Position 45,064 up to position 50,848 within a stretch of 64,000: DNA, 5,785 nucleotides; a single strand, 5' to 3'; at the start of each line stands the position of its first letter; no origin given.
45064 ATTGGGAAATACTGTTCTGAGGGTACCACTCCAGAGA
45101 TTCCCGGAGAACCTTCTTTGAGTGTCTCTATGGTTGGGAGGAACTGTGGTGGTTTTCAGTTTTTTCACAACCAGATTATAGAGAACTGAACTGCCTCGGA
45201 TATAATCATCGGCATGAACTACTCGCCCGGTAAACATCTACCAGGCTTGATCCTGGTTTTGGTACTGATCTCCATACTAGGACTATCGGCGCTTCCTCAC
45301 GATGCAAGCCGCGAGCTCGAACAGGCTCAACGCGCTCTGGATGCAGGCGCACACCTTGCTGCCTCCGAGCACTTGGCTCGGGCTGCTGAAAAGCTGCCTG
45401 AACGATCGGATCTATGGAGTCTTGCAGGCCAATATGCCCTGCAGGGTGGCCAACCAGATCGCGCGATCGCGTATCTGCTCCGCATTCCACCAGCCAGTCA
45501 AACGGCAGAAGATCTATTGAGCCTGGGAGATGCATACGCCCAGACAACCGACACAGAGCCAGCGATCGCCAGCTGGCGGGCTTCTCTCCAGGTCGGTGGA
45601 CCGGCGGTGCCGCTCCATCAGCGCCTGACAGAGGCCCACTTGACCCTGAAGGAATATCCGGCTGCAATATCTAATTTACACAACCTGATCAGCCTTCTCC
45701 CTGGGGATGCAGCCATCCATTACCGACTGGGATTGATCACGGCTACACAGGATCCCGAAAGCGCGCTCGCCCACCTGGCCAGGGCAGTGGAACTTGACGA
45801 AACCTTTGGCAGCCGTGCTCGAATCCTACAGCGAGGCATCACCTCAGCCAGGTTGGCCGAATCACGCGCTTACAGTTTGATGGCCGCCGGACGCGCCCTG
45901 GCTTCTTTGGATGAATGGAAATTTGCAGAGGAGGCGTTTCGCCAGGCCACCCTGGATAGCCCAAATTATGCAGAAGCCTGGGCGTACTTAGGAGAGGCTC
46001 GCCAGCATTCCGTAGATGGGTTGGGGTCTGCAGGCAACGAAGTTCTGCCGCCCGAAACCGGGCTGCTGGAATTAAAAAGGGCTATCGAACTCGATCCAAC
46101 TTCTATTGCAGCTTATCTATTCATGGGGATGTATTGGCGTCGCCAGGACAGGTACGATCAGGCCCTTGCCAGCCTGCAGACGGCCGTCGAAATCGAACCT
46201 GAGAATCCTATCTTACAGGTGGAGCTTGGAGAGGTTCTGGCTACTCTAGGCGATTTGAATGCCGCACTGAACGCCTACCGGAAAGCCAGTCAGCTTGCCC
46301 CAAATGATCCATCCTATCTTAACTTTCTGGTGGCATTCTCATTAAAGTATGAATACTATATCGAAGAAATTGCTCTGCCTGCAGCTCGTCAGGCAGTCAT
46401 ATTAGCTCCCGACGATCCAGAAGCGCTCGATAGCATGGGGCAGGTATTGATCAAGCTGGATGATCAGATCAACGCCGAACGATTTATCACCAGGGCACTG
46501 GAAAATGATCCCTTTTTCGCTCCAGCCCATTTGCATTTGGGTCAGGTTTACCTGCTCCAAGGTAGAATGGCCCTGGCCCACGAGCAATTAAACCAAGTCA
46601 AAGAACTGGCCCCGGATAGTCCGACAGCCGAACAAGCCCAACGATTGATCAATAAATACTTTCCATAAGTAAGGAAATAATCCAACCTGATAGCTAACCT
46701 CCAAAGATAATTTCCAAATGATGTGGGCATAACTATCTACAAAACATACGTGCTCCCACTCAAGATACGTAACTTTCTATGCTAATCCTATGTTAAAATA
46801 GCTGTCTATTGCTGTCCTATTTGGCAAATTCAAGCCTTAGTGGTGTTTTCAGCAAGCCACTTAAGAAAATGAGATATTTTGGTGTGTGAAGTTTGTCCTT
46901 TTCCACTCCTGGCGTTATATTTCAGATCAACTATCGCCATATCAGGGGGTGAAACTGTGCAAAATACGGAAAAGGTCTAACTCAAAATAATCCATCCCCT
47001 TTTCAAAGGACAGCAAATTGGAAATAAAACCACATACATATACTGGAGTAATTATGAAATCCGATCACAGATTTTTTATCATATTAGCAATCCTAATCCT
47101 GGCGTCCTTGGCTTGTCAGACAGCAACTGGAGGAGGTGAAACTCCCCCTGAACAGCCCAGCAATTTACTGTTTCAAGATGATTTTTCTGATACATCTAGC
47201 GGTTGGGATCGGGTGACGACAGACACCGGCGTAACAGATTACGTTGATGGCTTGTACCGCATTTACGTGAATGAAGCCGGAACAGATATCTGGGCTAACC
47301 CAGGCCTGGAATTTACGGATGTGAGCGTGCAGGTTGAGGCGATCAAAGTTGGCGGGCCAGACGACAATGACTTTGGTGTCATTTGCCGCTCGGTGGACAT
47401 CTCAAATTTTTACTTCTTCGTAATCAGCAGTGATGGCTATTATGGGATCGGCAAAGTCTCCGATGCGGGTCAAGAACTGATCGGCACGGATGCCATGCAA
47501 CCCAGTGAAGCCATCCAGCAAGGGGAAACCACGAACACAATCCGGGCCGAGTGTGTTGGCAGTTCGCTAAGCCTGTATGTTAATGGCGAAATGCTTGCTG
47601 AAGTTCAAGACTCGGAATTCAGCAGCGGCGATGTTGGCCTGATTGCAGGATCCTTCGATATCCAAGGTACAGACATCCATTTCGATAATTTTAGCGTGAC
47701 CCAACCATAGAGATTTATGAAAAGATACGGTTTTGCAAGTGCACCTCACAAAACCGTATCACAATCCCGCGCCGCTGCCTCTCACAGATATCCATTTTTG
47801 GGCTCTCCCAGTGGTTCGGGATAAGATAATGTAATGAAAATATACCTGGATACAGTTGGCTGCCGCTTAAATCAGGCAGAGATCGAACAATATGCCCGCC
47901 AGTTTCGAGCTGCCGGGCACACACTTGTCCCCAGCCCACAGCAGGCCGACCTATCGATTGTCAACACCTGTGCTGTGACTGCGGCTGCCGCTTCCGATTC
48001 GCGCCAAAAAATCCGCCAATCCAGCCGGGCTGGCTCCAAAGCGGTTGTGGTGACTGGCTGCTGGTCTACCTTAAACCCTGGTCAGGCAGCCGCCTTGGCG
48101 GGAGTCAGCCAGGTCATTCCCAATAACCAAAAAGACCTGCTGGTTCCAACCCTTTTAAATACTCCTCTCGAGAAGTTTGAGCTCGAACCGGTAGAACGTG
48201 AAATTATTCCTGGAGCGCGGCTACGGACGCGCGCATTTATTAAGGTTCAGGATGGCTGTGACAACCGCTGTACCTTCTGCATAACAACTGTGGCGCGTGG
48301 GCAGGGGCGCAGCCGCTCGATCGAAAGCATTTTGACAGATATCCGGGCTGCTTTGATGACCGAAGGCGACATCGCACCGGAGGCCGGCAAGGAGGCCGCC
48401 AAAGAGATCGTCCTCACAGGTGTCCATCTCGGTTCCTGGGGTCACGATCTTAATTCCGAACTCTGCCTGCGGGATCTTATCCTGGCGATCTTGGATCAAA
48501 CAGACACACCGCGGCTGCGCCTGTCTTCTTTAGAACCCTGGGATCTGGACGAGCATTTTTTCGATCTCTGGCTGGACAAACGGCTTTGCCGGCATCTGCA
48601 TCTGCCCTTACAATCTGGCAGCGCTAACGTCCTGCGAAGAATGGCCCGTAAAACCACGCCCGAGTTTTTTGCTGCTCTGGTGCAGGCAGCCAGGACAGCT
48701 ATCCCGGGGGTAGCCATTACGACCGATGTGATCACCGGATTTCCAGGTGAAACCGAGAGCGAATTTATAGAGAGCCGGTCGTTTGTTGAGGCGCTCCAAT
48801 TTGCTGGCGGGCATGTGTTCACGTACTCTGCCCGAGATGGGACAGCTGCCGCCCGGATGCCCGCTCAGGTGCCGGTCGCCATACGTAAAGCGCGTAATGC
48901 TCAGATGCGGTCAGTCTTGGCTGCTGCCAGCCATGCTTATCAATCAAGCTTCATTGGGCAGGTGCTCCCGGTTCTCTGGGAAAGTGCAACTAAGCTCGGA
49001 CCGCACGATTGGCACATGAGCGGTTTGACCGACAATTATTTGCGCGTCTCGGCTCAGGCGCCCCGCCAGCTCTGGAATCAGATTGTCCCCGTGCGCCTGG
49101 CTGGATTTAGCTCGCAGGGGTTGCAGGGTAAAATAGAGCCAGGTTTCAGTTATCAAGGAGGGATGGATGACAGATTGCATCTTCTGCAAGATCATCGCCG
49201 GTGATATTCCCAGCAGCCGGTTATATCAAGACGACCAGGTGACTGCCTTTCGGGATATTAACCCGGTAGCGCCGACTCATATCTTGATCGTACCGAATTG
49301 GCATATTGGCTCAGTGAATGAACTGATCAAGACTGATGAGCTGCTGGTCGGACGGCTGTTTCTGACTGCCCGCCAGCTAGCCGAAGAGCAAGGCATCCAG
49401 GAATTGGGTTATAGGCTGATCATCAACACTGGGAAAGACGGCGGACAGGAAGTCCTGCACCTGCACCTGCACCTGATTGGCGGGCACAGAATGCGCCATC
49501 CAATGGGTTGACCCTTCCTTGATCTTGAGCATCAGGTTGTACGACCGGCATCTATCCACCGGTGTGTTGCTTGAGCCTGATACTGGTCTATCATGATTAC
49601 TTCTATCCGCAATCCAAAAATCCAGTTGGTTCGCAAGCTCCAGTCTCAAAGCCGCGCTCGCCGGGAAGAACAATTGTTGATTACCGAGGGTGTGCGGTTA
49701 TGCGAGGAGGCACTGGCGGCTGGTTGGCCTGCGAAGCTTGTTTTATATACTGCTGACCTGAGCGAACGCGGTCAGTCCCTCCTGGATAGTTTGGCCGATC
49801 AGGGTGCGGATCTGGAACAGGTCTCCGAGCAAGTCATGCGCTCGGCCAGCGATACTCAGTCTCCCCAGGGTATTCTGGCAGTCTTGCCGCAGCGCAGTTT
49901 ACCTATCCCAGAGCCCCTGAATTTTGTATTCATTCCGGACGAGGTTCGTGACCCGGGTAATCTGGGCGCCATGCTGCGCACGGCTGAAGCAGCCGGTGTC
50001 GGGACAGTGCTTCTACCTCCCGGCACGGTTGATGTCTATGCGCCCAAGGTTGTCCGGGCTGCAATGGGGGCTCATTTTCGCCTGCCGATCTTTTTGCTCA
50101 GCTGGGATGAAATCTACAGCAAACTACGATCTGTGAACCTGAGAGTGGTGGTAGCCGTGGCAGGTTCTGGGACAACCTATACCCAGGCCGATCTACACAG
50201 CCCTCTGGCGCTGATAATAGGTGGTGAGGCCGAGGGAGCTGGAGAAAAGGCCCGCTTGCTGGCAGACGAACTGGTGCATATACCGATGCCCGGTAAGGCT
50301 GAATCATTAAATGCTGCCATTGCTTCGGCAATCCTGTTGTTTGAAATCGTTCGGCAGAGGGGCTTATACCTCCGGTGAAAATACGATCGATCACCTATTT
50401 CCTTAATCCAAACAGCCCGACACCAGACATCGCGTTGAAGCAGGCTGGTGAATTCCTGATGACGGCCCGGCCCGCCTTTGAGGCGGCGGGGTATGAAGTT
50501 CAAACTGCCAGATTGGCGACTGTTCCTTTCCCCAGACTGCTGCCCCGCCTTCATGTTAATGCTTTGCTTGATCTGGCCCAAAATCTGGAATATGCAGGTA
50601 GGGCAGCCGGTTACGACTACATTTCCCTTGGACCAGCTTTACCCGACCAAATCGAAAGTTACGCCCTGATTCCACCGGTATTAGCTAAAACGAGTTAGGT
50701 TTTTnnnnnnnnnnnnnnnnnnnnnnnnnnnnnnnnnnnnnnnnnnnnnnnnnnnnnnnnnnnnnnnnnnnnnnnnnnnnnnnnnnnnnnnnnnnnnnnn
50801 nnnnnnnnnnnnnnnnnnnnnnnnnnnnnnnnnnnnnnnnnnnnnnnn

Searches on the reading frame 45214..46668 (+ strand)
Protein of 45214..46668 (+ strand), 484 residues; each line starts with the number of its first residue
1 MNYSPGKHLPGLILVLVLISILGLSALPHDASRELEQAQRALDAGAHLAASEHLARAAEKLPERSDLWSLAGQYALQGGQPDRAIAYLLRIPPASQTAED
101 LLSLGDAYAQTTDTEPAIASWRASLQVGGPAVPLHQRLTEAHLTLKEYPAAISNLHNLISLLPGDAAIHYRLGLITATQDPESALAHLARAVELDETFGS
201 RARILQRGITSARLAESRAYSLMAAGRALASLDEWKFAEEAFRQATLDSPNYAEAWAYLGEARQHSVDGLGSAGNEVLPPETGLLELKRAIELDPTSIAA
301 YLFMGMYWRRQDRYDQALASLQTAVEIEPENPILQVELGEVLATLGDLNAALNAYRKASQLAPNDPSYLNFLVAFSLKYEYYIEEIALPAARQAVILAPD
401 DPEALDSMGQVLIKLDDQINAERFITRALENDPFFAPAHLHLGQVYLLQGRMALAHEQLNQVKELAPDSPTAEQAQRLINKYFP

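Call 21: search_protein_families(library=pfam, proteins=[window:45214-46668:+])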
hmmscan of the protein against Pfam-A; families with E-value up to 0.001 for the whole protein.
window:45214-46668:+ (484 aa): 15 families
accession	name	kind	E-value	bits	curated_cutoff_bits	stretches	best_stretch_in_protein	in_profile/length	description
PF13414.12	TPR_11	-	6.4e-27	93.4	26.8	2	311-346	7-42/42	TPR repeat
PF07719.23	TPR_2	-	2.7e-26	89.9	27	2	300-331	3-34/34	Tetratricopeptide repeat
PF13432.12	TPR_16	-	1.3e-23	83.4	32.7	3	309-366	8-65/65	Tetratricopeptide repeat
PF14559.12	TPR_19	-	9e-22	77.6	25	2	311-370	4-63/68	Tetratricopeptide repeat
PF13181.12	TPR_8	-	2.1e-21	74.6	25.7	0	337-365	6-34/34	Tetratricopeptide repeat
PF13431.12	TPR_17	-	3e-20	71.2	24.4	0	426-456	3-33/34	Tetratricopeptide repeat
PF13428.12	TPR_14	-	7e-20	70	23.5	0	334-373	3-42/44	Tetratricopeptide repeat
PF00515.34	TPR_1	-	1.2e-18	66.5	27.8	0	300-331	3-34/34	Tetratricopeptide repeat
PF13424.12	TPR_12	-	2.7e-11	43.9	30.1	1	299-362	4-75/77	Tetratricopeptide repeat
PF23914.1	TPR_CcmH_CycH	-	3.2e-11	43.7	42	0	385-469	67-154/158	Cytochrome c-type biogenesis protein H TPR domain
PF13176.12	TPR_7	-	1.9e-07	31.1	27.9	0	309-330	10-33/36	Tetratricopeptide repeat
PF13371.12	TPR_9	-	4.8e-07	30.1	35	1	309-366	6-63/73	Tetratricopeptide repeat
PF13174.12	TPR_6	-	1.3e-06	29.1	26.3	0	438-469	2-33/33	Tetratricopeptide repeat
PF12895.13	ANAPC3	-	2.1e-06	28.4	27.2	0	420-469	7-55/82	Anaphase-promoting complex, cyclosome, subunit 3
PF09976.15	TPR_21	-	6e-06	26.6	25.5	0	34-139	79-184/193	Tetratricopeptide repeat-like domain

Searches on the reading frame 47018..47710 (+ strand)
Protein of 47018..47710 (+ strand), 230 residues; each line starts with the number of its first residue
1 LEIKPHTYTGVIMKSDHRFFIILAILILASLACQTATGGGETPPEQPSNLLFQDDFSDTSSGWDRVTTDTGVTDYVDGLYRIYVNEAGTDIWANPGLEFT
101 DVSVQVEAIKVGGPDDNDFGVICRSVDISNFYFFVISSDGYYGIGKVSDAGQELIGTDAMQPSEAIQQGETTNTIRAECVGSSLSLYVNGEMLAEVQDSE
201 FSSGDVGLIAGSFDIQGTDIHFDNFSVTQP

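Call 21: search_protein_families(library=pfam, proteins=[window:47018-47710:+])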
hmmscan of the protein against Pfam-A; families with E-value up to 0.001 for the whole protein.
window:47018-47710:+ (230 aa): 1 family
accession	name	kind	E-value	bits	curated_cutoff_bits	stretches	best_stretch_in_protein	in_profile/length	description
PF06439.18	3keto-disac_hyd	-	0.0004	20.9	26.8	1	59-226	10-185/187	3-keto-disaccharide hydrolase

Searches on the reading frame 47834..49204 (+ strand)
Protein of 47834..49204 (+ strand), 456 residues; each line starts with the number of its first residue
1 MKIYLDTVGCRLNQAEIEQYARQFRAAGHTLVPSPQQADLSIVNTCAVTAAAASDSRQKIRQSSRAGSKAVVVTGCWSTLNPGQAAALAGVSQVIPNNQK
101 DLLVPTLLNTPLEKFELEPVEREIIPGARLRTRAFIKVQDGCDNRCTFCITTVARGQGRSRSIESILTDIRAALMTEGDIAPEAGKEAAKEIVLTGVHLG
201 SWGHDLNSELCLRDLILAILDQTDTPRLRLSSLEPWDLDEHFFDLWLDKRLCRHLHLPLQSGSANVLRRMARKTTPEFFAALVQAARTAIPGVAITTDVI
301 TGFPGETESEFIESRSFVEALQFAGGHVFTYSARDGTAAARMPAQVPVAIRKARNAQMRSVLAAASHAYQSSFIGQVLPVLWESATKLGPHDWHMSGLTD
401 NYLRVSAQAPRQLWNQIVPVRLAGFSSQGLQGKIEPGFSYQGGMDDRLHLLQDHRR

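Call 50: search_protein_families(library=pfam, max_evalue=0.00001, proteins=[window:47834-49204:+])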
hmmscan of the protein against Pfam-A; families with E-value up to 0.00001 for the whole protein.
window:47834-49204:+ (456 aa): 2 families
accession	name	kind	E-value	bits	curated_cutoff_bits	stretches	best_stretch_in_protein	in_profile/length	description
PF00919.26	UPF0004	-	2.8e-20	72.6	27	1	2-88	1-89/98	Uncharacterized protein family UPF0004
PF04055.27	Radical_SAM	-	2.3e-18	67.4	29.5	1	136-317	1-165/166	Radical SAM superfamily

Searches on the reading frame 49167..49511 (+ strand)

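Call 51: search_protein_families(library=pfam, max_evalue=0.00001, proteins=[window:49167-49511:+])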
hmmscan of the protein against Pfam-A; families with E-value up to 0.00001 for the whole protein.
window:49167-49511:+ (114 aa): 2 families
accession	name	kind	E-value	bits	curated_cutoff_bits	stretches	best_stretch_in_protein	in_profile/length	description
PF01230.28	HIT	-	6.8e-25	88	21.5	1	12-108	2-97/98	HIT domain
PF11969.13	DcpS_C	-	4.7e-22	79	24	1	4-105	2-101/114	Scavenger mRNA decapping enzyme C-term binding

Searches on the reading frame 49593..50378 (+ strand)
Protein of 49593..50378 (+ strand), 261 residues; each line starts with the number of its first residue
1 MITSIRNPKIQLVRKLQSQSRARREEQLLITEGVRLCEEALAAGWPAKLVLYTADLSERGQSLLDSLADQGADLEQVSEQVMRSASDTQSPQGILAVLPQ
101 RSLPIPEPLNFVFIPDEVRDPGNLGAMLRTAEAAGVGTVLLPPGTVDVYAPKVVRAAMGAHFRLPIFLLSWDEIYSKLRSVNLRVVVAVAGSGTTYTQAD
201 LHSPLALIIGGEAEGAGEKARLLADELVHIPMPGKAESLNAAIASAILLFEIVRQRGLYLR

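Call 50: search_protein_families(library=pfam, max_evalue=0.00001, proteins=[window:49593-50378:+])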
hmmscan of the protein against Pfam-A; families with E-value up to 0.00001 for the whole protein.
window:49593-50378:+ (261 aa): 3 families
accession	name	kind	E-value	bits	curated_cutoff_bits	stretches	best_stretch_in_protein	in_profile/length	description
PF00588.24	SpoU_methylase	-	2.9e-33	115.4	29.7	1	111-250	2-142/142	SpoU rRNA Methylase family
PF22435.1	MRM3-like_sub_bind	-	1.9e-19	70.3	27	1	7-96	1-84/84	MRM3-like substrate binding domain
PF08032.17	SpoU_sub_bind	-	6e-09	36.5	22.8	1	32-100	3-72/76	RNA 2'-O ribose methyltransferase substrate binding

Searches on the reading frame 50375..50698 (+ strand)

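Call 51: search_protein_families(library=pfam, max_evalue=0.00001, proteins=[window:50375-50698:+])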
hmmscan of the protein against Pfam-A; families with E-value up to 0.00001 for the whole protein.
window:50375-50698:+ (107 aa): 1 family
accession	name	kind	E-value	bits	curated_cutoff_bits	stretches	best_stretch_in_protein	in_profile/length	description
PF05167.17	DUF711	-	7.4e-07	28.7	25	1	1-106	8-130/413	Uncharacterised ACR (DUF711)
